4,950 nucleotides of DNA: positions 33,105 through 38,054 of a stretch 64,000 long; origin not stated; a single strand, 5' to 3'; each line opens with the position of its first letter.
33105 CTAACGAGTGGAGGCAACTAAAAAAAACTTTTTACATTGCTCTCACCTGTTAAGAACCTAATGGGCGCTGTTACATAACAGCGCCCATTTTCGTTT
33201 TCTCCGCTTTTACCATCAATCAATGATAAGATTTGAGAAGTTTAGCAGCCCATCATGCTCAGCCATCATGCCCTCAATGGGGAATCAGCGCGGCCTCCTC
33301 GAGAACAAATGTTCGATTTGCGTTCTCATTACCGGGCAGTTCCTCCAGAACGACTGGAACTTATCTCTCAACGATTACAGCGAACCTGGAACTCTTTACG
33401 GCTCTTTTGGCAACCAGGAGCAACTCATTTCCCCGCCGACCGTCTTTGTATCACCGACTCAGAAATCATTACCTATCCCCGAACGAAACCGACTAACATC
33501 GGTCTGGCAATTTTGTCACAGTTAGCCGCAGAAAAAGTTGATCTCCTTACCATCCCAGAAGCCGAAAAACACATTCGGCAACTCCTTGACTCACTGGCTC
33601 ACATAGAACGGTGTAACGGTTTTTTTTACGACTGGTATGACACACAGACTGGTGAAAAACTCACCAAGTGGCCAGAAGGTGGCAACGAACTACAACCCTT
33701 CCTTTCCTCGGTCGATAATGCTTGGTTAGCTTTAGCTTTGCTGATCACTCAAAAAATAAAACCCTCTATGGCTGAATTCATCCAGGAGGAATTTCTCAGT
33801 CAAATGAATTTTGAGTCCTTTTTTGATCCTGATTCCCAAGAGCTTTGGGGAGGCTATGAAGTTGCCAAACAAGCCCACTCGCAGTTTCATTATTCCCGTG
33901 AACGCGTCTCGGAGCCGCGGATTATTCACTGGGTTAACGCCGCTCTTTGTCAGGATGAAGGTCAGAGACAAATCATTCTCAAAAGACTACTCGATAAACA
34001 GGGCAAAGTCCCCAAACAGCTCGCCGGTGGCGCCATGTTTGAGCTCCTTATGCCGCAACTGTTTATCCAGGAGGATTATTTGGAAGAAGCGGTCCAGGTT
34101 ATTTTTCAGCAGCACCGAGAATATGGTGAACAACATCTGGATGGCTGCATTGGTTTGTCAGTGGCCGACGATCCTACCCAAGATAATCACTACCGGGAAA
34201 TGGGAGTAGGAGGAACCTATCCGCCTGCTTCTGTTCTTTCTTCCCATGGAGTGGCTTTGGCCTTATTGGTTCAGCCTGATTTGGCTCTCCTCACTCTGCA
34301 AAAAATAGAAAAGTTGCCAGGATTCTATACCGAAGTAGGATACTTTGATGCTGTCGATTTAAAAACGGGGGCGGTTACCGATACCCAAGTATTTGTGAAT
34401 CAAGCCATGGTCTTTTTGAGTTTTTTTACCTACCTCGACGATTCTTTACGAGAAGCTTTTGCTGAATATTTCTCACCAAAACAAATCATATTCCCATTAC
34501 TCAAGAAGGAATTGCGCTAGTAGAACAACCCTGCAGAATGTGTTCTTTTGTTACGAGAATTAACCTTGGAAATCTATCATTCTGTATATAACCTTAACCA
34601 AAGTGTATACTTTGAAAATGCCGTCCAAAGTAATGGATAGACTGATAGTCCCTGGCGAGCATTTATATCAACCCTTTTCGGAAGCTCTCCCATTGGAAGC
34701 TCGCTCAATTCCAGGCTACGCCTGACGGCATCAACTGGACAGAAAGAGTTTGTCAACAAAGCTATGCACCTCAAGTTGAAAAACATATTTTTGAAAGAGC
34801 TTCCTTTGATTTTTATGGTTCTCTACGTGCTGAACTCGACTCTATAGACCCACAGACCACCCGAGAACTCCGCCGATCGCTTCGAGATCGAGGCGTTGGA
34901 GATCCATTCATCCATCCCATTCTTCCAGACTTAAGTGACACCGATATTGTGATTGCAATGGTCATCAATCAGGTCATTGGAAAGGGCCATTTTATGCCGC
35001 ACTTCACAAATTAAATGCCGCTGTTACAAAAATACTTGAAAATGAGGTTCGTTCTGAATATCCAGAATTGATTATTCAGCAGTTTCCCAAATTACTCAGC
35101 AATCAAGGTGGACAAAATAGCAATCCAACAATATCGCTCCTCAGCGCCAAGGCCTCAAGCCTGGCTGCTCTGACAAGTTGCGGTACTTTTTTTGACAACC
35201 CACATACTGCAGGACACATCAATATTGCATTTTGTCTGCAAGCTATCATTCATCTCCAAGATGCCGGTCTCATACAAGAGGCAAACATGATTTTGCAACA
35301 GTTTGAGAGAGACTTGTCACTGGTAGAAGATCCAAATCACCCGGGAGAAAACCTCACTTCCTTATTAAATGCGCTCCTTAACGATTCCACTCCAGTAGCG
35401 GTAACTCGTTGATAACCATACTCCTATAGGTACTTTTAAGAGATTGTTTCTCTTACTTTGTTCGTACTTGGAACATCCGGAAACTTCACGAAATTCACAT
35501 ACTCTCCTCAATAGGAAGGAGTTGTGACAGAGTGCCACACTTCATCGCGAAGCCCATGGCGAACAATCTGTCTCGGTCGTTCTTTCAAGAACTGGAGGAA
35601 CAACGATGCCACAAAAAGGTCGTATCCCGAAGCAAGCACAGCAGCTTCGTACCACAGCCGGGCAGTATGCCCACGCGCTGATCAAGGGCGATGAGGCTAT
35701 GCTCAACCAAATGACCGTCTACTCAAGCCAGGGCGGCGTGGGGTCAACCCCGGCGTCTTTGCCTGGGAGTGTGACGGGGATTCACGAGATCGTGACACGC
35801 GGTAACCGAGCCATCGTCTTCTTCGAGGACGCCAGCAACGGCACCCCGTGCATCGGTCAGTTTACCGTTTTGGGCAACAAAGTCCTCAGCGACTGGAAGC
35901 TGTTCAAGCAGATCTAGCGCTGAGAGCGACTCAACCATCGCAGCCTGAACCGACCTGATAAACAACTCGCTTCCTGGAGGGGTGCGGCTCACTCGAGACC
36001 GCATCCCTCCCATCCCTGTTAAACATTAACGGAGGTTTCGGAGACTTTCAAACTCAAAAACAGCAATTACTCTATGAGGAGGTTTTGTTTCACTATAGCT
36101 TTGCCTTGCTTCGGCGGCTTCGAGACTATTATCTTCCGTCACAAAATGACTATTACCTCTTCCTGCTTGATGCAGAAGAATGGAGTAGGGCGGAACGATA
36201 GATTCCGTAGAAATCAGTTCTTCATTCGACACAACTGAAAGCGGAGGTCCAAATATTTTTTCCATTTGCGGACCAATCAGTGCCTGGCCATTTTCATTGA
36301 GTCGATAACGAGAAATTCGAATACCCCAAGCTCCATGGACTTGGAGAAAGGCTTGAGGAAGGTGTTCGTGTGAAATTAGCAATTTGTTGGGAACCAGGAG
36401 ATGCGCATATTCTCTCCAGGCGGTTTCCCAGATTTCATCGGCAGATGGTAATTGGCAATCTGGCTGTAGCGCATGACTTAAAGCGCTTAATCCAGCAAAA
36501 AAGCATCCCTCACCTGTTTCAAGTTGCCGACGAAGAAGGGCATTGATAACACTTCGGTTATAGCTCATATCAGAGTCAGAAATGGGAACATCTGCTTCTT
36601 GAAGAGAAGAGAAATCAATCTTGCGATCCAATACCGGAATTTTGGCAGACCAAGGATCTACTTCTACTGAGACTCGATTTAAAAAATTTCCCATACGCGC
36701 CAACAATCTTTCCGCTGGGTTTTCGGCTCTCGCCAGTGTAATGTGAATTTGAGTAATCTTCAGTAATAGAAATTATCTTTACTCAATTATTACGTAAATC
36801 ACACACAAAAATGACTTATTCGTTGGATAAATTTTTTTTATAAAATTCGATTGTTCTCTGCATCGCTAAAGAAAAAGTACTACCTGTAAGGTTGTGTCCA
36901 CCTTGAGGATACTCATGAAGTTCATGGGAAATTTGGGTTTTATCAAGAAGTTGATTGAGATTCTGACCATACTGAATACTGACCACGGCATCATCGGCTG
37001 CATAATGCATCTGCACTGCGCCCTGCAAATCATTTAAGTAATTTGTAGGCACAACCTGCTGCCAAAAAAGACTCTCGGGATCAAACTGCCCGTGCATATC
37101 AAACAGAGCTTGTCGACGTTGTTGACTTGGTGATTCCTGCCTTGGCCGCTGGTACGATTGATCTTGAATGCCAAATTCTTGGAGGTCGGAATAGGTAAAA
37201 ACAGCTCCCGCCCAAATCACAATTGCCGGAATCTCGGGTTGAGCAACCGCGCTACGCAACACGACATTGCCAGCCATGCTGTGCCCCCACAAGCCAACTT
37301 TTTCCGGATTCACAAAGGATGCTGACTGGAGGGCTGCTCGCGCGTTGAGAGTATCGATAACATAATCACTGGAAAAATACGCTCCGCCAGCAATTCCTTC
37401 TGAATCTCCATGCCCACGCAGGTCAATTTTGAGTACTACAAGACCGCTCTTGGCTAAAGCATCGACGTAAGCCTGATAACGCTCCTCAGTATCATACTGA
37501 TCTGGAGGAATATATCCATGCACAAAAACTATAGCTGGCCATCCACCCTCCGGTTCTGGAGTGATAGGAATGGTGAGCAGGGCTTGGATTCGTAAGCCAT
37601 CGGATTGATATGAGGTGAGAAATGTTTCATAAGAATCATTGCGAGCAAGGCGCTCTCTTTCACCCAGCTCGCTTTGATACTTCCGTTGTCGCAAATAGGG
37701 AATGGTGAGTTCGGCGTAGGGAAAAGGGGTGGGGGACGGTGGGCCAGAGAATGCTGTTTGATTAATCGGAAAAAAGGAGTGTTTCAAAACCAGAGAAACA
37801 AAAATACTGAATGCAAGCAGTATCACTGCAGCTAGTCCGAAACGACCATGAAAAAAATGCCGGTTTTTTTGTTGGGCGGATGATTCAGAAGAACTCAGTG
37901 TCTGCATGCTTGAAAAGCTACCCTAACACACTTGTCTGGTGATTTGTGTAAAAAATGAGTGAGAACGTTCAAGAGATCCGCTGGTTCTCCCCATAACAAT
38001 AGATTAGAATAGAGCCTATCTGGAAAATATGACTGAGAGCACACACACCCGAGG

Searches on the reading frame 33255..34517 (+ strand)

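Call 62: search_protein_families(library=pfam, proteins=[window:33255-34517:+], max_evalue=0.1)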
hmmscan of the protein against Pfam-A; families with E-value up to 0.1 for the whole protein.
window:33255-34517:+ (421 aa): 1 family
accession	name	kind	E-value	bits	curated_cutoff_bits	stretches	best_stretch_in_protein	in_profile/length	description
PF10091.15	Glycoamylase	-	6.8e-07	29.5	27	1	285-402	88-217/221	Putative glucoamylase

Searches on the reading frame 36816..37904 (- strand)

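Call 62: search_protein_families(library=pfam, proteins=[window:36816-37904:-], max_evalue=0.1)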
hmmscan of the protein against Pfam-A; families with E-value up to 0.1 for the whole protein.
window:36816-37904:- (362 aa): 13 families
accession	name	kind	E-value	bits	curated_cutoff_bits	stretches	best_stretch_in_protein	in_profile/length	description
PF12146.15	Hydrolase_4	-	6e-15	55.6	27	1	124-236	6-112/239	Serine aminopeptidase, S33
PF00561.26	Abhydrolase_1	-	1.5e-10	41.6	25.8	1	123-254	1-125/245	alpha/beta hydrolase fold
PF12697.13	Abhydrolase_6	-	8.4e-10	40.1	26.3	1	125-275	1-132/217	Alpha/beta hydrolase family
PF02129.25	Peptidase_S15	-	2.2e-09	37.8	23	1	102-246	1-142/262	X-Pro dipeptidyl-peptidase (S15 family)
PF01738.24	DLH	-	4.8e-08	33.3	21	1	122-338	13-187/217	Dienelactone hydrolase family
PF00326.27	Peptidase_S9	-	7.2e-07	29.3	22.6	1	148-360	8-211/213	Prolyl oligopeptidase family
PF08840.17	BAAT_C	-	1.7e-06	28.7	20.9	1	190-340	11-161/210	BAAT / Acyl-CoA thioester hydrolase C terminal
PF00756.26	Esterase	-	5.9e-05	23.4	22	1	117-337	19-235/251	Putative esterase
PF02230.22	Abhydrolase_2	-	0.0012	19.1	23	1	299-344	161-206/217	Phospholipase/Carboxylesterase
PF20434.5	BD-FAE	-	0.0032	17.5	26.8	1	117-319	8-214/215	BD-FAE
PF12740.14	PETase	-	0.0055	16.6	28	1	145-230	72-154/263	PET hydrolase-like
PF05448.18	AXE1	-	0.0078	15.5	21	0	101-167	64-123/321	Acetyl xylan esterase (AXE1)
PF07224.18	Chlorophyllase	-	0.022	14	26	1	114-217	34-132/301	Chlorophyllase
